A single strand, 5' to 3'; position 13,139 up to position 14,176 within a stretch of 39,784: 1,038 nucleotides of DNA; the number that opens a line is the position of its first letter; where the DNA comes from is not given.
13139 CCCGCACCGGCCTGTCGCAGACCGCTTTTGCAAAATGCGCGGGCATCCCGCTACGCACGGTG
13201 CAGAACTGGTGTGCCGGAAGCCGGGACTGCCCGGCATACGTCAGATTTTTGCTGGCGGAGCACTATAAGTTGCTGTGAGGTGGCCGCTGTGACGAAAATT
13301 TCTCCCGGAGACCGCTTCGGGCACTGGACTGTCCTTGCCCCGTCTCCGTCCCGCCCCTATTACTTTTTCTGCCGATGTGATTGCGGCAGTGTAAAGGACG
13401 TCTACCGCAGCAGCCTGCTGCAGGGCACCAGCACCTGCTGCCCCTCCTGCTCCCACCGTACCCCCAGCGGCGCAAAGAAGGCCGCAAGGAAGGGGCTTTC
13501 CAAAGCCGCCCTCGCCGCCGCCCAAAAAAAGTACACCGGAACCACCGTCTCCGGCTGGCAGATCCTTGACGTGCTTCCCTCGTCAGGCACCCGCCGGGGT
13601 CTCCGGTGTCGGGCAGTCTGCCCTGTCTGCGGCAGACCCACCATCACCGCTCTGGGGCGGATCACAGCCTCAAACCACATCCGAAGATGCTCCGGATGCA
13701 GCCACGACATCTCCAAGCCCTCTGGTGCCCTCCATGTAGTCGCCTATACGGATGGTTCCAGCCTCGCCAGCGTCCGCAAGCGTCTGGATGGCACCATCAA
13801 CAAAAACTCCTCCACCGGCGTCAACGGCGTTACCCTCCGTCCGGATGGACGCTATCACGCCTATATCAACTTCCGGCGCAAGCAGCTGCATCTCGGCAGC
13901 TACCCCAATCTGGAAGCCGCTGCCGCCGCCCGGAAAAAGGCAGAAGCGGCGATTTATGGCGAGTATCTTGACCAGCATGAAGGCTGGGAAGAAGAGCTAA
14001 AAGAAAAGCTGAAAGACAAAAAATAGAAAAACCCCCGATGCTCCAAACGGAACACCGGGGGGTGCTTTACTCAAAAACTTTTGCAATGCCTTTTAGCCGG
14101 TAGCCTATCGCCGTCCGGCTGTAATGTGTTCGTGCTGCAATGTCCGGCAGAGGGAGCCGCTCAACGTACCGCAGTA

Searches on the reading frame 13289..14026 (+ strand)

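Call 26: search_protein_families(library=pfam, proteins=[window:13289-14026:+], max_evalue=0.01)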
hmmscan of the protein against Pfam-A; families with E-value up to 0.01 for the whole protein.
window:13289-14026:+ (245 aa): 2 families
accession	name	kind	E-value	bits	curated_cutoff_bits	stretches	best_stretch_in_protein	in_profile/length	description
PF00847.26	AP2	-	0.00062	20.5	33.3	1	177-218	2-48/54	AP2 domain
PF13356.12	Arm-DNA-bind_3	-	0.0082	16.7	27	0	190-221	39-66/83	Arm DNA-binding domain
